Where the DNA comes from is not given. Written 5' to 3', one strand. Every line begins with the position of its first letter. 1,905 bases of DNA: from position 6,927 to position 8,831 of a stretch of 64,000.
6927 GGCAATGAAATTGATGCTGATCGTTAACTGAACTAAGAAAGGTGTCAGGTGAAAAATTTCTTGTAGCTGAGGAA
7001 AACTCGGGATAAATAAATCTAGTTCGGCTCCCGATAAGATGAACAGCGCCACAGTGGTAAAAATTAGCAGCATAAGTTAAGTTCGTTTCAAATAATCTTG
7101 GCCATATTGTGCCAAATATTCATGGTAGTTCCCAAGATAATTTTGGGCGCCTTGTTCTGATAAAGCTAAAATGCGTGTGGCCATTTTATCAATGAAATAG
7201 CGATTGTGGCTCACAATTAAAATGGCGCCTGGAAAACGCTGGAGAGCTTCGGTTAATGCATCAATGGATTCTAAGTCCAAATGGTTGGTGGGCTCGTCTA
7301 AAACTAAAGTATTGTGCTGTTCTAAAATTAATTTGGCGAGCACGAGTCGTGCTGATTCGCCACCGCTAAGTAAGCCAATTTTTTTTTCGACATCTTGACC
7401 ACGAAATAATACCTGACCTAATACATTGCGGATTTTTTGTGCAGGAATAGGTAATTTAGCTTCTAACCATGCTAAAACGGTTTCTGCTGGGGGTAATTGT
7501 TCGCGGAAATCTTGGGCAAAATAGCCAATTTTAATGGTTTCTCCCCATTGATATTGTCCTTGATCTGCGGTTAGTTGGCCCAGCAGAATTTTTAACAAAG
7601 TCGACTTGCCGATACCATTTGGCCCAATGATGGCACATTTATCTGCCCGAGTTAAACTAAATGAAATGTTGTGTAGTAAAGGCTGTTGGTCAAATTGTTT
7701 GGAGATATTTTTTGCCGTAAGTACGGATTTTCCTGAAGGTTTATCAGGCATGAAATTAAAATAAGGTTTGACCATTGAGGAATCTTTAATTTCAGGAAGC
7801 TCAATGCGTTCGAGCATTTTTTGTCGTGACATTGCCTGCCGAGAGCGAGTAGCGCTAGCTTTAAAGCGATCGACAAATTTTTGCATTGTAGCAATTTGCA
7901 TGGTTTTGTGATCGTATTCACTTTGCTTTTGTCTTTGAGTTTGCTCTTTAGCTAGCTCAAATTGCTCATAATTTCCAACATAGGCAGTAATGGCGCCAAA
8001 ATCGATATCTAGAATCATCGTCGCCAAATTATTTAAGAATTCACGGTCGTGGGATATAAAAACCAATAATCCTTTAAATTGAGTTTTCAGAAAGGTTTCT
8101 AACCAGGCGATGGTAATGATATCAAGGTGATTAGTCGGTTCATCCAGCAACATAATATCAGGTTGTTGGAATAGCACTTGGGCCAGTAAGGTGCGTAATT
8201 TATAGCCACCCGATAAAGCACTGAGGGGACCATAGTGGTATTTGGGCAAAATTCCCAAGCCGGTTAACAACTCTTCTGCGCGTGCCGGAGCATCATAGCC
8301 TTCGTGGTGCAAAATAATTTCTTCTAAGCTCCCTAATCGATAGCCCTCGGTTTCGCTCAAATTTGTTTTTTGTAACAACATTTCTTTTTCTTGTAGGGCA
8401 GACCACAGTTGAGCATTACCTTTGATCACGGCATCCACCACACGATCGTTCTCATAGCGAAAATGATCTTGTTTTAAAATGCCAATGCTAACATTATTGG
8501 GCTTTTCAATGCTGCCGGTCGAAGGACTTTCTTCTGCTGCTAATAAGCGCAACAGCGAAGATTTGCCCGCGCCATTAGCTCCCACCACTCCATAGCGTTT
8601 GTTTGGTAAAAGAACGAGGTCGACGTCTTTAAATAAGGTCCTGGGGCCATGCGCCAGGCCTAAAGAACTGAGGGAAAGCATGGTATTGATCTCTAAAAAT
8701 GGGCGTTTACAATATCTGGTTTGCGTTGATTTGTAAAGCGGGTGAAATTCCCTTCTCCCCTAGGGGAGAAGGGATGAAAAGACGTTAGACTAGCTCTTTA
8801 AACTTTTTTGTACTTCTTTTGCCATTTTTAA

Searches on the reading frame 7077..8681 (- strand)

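Call 70: search_protein_families(library=pfam, proteins=[window:7077-8681:-], max_evalue=0.00001)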
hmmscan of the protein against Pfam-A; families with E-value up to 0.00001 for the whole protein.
window:7077-8681:- (534 aa): 9 families
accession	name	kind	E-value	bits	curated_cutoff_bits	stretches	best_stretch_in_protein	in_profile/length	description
PF00005.33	ABC_tran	-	3.3e-46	157.7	25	2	336-466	1-137/137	ABC transporter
PF12848.13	ABC_tran_Xtn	-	1.2e-21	77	25.9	1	224-299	1-76/85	ABC transporter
PF13304.12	AAA_21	-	6e-19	69.7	27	0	350-391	3-50/304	AAA domain, putative AbiEii toxin, Type IV TA system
PF02463.25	SMC_N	-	2.2e-11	44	40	0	437-504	136-209/220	RecF/RecN/SMC N terminal domain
PF03193.22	RsgA_GTPase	-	3.6e-07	30.6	30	0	338-374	99-134/174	RsgA GTPase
PF13555.12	AAA_29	-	3.7e-07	30.2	27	0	341-363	17-39/61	P-loop containing region of AAA domain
PF13191.12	AAA_16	-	1.2e-06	29.6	32.6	0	349-477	27-153/167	AAA ATPase domain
PF13401.12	AAA_22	-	3.6e-06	27.7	27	0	349-398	8-33/130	AAA domain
PF13521.12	AAA_28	-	6e-06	27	27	0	348-369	1-22/164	AAA domain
